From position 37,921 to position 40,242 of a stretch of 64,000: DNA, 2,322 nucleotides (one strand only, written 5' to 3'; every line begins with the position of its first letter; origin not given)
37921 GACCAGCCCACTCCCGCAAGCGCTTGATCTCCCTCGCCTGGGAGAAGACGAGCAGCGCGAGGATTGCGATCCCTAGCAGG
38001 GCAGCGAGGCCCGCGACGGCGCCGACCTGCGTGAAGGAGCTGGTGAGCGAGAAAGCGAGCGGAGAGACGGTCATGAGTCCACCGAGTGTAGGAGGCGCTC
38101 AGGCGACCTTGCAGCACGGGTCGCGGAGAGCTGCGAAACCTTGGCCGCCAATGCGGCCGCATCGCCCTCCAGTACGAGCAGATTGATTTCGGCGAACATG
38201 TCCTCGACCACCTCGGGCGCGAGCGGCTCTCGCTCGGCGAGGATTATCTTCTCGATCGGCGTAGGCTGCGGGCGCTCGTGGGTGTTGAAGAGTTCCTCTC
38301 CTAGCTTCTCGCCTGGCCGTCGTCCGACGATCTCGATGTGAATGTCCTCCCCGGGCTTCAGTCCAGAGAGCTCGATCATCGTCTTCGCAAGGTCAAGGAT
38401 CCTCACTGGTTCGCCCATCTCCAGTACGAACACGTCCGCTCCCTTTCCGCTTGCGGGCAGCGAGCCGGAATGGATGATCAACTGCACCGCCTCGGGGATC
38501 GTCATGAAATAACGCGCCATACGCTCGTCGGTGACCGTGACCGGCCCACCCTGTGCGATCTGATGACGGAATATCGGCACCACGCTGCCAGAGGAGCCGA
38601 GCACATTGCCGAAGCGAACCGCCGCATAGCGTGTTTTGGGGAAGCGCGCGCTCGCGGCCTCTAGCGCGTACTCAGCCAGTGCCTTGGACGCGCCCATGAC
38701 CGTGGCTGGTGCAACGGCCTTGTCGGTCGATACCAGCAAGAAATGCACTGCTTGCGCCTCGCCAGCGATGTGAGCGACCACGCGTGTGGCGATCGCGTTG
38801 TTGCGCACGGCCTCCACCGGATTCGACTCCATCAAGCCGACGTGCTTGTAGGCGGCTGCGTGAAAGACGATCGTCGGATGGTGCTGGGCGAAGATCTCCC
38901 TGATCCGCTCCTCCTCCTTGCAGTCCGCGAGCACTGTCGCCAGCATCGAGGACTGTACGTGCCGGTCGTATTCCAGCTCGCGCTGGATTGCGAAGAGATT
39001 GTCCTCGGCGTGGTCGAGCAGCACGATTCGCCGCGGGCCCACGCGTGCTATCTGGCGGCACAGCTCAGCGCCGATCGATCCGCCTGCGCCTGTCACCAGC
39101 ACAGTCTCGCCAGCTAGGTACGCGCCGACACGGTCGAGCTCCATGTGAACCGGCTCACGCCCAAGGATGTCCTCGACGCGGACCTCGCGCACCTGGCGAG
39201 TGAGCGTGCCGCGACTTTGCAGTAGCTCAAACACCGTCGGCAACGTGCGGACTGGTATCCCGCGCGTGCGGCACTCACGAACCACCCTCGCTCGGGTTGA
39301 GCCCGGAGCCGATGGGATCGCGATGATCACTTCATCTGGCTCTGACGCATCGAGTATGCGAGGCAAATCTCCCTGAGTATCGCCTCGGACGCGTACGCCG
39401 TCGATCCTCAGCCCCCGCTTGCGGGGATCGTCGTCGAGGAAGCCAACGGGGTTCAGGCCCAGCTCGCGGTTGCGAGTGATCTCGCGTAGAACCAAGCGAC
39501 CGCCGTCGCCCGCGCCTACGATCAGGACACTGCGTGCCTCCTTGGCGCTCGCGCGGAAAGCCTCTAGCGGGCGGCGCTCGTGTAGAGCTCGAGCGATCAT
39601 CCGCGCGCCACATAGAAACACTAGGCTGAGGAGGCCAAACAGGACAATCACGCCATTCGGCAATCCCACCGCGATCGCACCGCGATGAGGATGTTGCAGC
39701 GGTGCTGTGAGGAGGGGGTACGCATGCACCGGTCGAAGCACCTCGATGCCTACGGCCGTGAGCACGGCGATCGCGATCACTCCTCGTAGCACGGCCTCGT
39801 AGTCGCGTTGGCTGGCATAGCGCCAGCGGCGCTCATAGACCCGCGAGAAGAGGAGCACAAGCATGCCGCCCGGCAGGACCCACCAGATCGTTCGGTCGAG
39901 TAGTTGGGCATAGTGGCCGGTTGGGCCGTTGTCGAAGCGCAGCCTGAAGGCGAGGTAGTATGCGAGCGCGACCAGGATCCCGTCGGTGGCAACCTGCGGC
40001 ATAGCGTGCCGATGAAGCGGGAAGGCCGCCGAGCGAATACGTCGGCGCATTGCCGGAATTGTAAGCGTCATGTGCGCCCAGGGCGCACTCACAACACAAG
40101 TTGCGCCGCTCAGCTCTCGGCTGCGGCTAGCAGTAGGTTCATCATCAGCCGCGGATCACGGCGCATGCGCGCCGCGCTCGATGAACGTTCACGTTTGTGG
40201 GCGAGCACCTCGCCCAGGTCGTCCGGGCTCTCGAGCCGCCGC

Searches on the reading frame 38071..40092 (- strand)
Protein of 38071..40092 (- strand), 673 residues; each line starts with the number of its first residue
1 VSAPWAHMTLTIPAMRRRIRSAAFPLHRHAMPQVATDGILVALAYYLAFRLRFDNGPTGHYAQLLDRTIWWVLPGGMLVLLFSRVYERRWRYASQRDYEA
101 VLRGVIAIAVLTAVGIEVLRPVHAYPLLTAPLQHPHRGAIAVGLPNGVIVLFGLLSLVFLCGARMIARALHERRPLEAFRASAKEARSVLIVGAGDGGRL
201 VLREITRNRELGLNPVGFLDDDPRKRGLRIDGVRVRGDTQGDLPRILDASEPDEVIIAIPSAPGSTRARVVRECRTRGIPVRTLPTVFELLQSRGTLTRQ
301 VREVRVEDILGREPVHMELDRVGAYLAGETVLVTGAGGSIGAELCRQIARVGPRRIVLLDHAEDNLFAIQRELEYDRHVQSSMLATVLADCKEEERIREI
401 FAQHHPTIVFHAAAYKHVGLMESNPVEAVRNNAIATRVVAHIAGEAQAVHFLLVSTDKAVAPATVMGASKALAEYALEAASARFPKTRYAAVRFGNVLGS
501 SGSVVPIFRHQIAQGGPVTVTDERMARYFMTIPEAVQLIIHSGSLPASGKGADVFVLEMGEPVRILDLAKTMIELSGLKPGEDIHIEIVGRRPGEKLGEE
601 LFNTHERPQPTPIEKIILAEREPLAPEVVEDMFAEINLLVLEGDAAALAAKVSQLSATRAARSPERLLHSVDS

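Call 58: search_protein_families(library=ncbifam, proteins=[window:38071-40092:-], max_evalue=1e-10)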
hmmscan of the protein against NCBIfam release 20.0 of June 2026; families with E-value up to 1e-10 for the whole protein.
window:38071-40092:- (673 aa): 6 families
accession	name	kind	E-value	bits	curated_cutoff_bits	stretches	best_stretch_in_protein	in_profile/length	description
TIGR03589.1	PseB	equivalog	1e-43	149.6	407.75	1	327-605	3-265/324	UDP-N-acetylglucosamine 4,6-dehydratase (inverting)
TIGR04130.1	FnlA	equivalog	4.4e-33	114.6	730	1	329-605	5-268/337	UDP-N-acetylglucosamine 4,6-dehydratase/5-epimerase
TIGR03025.1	EPS_sugtrans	subfamily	2.6e-20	73.1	295.55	1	36-297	2-234/445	exopolysaccharide biosynthesis polyprenyl glycosylphosphotransferase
TIGR03023.1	WcaJ_sugtrans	equivalog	3.6e-17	62.8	410.75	1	36-298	2-240/453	undecaprenyl-phosphate glucose phosphotransferase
TIGR01214.1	rmlD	equivalog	5.7e-14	51.9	224.05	1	330-457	1-101/285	dTDP-4-dehydrorhamnose reductase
TIGR01179.1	galE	equivalog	2e-13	49.9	262.3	1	331-500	2-179/332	UDP-glucose 4-epimerase GalE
